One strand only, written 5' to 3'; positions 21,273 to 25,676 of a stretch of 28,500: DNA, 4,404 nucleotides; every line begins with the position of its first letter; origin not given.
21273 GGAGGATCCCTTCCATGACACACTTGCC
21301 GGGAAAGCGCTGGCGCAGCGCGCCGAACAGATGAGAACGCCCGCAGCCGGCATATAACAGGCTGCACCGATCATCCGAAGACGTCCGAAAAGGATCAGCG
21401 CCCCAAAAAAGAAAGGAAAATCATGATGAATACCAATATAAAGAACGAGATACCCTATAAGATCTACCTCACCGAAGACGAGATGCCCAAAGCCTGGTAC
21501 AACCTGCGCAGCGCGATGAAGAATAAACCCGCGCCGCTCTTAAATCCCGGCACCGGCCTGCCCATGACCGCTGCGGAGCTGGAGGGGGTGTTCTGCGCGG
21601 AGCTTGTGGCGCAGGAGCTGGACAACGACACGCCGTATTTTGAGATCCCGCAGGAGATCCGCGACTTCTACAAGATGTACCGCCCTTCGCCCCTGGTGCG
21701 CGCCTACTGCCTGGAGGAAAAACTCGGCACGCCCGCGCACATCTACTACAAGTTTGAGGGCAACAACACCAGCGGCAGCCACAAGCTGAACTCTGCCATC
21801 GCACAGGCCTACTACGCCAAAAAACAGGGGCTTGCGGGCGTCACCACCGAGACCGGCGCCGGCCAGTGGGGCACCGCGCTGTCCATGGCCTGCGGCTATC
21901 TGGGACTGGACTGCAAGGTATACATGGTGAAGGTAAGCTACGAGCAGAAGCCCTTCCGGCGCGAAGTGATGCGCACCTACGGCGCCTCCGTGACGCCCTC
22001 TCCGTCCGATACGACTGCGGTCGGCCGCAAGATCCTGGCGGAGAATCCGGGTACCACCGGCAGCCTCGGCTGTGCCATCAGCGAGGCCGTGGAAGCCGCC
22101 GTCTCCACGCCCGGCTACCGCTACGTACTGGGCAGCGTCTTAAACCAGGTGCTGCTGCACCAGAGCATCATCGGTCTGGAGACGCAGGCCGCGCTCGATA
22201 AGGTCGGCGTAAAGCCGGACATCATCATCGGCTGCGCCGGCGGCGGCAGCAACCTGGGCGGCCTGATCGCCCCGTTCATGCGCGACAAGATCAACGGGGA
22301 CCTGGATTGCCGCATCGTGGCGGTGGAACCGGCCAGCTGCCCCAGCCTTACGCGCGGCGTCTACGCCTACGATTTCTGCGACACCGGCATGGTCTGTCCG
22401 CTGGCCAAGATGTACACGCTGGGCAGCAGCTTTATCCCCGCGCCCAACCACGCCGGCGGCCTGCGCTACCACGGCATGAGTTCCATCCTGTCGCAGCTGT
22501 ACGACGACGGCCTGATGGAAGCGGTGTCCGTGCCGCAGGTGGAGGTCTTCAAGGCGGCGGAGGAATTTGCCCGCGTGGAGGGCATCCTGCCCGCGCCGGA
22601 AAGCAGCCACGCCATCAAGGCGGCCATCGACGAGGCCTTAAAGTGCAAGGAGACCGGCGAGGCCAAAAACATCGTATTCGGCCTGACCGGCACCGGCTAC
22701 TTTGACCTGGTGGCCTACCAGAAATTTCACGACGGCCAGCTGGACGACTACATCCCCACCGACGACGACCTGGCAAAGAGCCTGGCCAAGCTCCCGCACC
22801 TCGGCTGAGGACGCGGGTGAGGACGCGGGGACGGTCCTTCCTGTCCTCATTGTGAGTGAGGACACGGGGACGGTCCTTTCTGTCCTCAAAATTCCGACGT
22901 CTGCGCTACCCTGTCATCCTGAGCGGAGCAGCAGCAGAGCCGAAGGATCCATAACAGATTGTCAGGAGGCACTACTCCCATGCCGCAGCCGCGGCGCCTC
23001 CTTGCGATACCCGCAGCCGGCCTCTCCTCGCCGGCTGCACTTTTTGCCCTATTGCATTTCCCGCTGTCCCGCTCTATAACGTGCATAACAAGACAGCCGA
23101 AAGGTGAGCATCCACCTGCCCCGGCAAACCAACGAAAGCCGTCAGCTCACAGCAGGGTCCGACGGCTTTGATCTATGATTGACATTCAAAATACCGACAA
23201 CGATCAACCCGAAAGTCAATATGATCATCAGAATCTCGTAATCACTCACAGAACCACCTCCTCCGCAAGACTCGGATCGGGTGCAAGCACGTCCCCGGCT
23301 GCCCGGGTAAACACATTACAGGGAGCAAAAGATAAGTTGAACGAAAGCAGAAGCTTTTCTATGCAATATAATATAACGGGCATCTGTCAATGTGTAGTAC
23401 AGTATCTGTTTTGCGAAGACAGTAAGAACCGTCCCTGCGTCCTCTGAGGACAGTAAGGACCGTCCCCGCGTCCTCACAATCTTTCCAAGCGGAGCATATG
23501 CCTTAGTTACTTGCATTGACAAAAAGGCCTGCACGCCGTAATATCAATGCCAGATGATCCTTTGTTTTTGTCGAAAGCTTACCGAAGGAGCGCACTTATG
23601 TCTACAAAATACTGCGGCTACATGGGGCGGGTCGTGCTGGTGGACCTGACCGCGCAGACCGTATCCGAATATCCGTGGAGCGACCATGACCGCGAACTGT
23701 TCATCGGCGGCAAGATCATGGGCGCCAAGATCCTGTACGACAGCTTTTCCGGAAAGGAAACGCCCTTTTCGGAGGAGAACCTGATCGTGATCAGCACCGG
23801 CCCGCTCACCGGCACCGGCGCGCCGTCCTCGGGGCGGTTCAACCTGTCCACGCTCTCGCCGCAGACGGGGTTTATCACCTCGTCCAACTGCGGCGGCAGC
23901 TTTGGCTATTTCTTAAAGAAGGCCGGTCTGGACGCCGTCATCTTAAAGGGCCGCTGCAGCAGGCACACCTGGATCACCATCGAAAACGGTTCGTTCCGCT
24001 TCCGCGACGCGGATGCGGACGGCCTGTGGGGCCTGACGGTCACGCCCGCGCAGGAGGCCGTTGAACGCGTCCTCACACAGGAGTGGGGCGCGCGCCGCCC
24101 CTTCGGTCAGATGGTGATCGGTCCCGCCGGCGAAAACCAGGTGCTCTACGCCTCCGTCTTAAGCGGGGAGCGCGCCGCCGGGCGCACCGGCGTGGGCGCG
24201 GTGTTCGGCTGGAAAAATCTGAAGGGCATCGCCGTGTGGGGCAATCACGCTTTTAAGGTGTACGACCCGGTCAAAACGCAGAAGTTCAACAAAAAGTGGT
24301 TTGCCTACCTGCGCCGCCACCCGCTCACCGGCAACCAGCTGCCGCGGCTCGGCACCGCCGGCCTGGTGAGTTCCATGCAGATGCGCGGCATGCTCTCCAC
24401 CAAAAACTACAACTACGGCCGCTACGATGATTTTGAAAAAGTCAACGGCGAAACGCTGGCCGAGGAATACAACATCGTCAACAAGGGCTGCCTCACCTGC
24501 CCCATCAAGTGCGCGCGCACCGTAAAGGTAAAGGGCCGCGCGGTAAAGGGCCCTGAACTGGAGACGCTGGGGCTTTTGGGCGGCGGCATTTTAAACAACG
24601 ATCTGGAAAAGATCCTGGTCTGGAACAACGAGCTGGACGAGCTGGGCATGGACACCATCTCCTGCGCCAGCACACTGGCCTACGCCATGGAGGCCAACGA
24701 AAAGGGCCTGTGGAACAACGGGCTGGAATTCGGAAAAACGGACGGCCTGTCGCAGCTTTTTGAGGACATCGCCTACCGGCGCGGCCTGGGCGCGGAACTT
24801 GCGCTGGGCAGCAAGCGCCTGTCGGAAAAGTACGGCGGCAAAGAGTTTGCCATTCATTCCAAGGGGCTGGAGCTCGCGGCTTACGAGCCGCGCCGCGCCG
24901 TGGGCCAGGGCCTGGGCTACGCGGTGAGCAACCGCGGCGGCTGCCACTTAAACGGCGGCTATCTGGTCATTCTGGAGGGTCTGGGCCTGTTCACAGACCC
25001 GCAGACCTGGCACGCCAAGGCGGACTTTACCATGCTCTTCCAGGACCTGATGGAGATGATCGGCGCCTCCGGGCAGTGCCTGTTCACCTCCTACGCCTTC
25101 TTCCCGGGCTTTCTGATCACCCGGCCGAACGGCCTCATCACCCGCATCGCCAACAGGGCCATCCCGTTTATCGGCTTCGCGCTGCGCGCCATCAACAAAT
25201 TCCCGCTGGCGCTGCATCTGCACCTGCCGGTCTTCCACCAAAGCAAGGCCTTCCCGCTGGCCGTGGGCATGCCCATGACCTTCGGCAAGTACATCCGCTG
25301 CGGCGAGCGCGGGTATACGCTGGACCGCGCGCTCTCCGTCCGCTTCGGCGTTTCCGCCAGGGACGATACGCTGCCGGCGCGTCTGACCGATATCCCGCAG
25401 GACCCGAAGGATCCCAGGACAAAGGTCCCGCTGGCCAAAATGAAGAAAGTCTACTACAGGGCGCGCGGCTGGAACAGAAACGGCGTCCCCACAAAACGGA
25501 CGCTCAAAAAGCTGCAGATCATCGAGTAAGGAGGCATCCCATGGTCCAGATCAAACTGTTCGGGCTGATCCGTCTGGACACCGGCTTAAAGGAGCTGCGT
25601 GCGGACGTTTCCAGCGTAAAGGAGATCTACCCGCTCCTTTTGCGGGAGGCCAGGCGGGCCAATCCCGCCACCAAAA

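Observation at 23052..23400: Unannotated convergent type I toxin-antitoxin pair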

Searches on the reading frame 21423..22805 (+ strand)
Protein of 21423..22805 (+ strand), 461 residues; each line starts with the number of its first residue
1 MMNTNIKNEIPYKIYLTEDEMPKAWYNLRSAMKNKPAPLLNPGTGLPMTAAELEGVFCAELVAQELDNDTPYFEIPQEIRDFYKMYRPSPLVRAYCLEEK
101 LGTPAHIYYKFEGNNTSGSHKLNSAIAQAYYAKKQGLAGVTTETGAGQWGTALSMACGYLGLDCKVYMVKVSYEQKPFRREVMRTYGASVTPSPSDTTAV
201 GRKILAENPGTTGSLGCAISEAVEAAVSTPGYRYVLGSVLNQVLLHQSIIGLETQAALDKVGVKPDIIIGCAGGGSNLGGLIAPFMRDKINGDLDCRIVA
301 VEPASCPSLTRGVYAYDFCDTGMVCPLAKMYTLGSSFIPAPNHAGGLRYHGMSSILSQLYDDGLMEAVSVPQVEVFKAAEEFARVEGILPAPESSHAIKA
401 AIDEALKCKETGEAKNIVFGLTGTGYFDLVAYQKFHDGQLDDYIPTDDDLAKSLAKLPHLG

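Call 73: search_protein_families(library=pfam, proteins=[window:21423-22805:+], max_evalue=0.00001)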
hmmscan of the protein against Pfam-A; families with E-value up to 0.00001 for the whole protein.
window:21423-22805:+ (461 aa): 1 family
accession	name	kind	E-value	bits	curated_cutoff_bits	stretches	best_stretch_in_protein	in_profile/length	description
PF00291.31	PALP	-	1.2e-43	150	35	1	86-423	5-295/295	Pyridoxal-phosphate dependent enzyme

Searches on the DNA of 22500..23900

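Call 5: search_rna_families(source=window, start=22500, end=23900, threshold=evalue, max_evalue=10, show_alignments=3)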
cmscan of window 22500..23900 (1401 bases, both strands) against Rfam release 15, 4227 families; matches with E-value up to 10: 2.
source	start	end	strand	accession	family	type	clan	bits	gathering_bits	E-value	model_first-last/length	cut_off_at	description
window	23066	23111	-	RF01336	CRISPR-DR23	Gene; CRISPR;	-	17.4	45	4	1-36/36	no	CRISPR RNA direct repeat element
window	22932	23094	-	RF02142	HOXA11-AS1_6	Gene; lncRNA;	-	12.2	50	6.8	1-179/179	no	HOXA11 antisense RNA 1 conserved region 6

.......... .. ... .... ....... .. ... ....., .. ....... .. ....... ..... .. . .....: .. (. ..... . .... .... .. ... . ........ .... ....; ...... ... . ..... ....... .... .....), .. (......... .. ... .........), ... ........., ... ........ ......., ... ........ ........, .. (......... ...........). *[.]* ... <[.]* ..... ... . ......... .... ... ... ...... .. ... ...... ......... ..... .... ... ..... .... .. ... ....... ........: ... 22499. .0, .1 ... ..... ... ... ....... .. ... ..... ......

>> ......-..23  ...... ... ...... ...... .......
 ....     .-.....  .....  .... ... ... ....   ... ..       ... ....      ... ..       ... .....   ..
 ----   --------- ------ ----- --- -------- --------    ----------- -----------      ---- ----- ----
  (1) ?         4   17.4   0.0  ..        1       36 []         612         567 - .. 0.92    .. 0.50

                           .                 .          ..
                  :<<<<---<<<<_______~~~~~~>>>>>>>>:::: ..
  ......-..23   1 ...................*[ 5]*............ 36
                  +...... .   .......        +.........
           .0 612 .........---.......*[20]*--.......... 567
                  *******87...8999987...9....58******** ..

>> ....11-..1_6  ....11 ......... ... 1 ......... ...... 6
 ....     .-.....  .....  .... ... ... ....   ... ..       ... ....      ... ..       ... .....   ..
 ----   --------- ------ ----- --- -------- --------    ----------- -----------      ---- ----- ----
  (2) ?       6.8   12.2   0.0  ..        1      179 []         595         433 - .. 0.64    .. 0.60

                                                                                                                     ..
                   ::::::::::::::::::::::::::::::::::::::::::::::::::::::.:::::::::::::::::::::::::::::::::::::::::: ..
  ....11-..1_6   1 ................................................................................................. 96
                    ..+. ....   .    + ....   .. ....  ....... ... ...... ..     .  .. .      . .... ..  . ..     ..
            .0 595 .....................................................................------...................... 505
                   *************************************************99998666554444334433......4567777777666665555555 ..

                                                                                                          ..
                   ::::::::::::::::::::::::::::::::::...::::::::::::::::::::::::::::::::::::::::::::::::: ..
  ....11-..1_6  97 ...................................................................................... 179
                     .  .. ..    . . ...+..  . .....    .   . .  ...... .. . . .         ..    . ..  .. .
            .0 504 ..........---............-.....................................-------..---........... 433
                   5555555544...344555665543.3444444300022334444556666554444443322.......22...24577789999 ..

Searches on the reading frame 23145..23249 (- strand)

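Call 3: search_protein_families(library=pfam, proteins=[window:23145-23249:-], max_evalue=10)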
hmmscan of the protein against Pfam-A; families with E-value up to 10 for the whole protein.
window:23145-23249:- (35 aa): 1 family
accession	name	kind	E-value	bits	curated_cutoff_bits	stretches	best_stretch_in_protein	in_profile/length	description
PF16935.10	Hol_Tox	-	0.002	18.4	23.3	1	1-21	1-21/34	Putative Holin-like Toxin (Hol-Tox)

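Call 4: search_protein_families(library=ncbifam, proteins=[window:23145-23249:-], max_evalue=10)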
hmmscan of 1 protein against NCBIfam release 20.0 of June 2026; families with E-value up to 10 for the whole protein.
window:23145-23249:- (35 aa): 1 family
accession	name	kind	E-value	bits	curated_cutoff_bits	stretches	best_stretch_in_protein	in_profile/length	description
NF052249.1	ComI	equivalog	0.064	13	55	1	8-25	8-25/30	competence inhibitor ComI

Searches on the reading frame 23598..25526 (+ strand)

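Call 73: search_protein_families(library=pfam, proteins=[window:23598-25526:+], max_evalue=0.00001)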
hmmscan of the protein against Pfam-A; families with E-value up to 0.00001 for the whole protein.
window:23598-25526:+ (643 aa): 2 families
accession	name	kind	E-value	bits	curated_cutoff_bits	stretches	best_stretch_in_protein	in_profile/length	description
PF01314.23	AFOR_C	-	6.9e-108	361.6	27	1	230-641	2-385/385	Aldehyde ferredoxin oxidoreductase, domains 2 & 3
PF02730.20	AFOR_N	-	2.5e-61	207.3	29.8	1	10-215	1-198/199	Aldehyde ferredoxin oxidoreductase, N-terminal domain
